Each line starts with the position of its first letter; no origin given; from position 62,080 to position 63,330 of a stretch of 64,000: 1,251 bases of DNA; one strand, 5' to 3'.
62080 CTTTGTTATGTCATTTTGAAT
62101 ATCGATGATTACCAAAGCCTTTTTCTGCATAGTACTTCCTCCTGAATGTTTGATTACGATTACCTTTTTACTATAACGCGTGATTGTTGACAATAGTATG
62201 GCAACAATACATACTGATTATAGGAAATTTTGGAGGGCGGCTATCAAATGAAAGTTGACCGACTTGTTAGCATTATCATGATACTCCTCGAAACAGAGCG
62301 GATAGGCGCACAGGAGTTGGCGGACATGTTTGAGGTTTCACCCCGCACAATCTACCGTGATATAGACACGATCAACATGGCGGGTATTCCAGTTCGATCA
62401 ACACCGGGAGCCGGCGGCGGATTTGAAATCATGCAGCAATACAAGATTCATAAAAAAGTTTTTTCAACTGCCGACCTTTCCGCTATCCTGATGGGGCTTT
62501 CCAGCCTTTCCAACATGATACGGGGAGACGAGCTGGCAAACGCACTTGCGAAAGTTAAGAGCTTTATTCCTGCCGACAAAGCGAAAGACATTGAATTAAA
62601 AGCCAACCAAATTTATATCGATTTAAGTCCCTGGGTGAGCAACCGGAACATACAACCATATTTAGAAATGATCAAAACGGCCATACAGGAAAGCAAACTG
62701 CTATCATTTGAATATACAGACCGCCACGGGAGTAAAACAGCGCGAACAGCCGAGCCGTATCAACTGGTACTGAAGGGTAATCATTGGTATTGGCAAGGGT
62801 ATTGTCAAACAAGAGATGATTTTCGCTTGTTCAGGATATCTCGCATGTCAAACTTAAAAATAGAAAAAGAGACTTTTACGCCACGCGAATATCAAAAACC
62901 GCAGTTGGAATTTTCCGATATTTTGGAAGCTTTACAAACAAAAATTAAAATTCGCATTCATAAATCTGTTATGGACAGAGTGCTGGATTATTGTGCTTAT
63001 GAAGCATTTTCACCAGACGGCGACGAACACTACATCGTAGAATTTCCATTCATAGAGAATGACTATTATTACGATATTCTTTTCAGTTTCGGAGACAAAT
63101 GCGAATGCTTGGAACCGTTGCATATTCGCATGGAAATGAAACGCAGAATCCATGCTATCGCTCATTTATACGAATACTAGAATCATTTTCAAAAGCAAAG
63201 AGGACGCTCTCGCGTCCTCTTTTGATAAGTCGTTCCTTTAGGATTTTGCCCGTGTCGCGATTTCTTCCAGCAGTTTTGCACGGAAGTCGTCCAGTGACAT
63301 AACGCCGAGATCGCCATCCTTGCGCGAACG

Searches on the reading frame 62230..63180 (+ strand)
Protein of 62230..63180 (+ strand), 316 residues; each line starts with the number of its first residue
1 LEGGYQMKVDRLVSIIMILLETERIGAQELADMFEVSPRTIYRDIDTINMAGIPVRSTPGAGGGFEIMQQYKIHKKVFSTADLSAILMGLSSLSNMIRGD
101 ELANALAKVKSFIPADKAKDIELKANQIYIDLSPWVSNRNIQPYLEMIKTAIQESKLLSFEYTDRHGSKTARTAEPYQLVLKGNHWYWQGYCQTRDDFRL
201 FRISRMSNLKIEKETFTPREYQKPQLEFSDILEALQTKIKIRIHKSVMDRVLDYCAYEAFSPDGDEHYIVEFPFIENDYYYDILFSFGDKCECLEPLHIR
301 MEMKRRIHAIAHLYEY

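Call 13: search_protein_families(library=pfam, proteins=[window:62230-63180:+], max_evalue=0.01)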
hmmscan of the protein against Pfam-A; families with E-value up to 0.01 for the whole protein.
window:62230-63180:+ (316 aa): 7 families
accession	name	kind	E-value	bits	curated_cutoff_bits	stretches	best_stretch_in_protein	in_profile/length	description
PF13280.12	WYL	-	1.1e-21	77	21.8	1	144-210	2-69/70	WYL domain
PF08279.18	HTH_11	-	5e-15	55.6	25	1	12-62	2-53/55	HTH domain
PF25583.1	WCX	-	2.4e-10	41.1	23.9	1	237-311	3-76/76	WCX domain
PF19187.6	HTH_PafC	-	1.6e-08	34.8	32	1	8-109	2-113/115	PafC helix-turn-helix domain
PF08220.18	HTH_DeoR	-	0.00011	22.3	21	1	11-56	1-46/57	DeoR-like helix-turn-helix domain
PF21476.4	PF0610-like_N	-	0.00024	21.7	33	1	16-48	6-38/50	PF0610-like, N-terminal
PF02082.26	Rrf2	-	0.0039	17.8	30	0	17-69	13-67/132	Iron-dependent Transcriptional regulator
